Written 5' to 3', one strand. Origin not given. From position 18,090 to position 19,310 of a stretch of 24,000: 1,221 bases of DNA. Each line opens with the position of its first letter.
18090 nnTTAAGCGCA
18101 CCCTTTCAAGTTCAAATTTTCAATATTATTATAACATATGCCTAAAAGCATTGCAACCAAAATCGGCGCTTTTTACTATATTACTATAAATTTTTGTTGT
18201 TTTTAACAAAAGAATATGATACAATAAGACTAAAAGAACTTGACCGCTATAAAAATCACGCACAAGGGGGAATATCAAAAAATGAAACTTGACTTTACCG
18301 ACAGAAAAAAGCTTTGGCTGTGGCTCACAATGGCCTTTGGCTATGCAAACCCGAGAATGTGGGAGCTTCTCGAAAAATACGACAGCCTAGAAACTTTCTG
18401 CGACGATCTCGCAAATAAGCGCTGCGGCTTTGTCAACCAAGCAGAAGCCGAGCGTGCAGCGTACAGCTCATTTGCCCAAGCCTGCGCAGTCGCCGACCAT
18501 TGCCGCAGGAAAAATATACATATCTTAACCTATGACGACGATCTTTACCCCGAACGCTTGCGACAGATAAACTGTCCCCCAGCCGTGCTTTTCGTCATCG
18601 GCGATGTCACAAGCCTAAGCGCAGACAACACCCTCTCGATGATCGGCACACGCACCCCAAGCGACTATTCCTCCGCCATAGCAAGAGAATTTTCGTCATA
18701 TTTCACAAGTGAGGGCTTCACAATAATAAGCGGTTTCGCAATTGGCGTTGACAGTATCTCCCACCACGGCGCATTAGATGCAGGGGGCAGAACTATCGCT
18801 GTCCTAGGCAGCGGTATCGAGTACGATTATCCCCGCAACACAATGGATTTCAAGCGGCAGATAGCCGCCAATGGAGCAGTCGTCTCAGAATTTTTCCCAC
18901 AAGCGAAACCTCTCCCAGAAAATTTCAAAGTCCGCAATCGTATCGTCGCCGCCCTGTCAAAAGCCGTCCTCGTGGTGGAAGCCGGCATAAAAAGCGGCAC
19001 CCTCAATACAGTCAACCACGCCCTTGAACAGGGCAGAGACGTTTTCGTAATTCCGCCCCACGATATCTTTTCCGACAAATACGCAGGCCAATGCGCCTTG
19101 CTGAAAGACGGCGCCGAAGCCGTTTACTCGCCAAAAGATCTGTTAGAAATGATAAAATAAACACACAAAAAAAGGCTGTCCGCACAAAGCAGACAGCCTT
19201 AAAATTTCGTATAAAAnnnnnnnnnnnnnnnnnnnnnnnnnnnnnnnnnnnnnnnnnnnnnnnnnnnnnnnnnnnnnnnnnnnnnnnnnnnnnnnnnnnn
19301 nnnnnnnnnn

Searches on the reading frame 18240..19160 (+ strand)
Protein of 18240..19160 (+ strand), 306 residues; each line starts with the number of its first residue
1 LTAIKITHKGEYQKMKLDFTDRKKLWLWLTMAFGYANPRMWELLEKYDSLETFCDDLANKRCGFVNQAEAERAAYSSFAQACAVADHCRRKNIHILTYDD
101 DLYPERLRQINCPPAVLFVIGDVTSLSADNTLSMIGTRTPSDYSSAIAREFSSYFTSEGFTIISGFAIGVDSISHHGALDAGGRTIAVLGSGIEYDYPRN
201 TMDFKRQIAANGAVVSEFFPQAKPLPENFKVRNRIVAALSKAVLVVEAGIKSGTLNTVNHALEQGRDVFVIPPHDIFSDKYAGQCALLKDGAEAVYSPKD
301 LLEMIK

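Call 8: search_protein_families(library=pfam, proteins=[window:18240-19160:+], max_evalue=0.0001)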
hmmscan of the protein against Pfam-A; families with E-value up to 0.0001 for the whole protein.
window:18240-19160:+ (306 aa): 2 families
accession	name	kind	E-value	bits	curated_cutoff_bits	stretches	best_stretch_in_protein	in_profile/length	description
PF02481.21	DNA_processg_A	-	3.2e-69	232.8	29.6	1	88-296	2-211/212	DNA recombination-mediator protein A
PF18306.6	LDcluster4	-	2.3e-07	31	26.3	0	133-190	5-63/151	SLOG cluster4 family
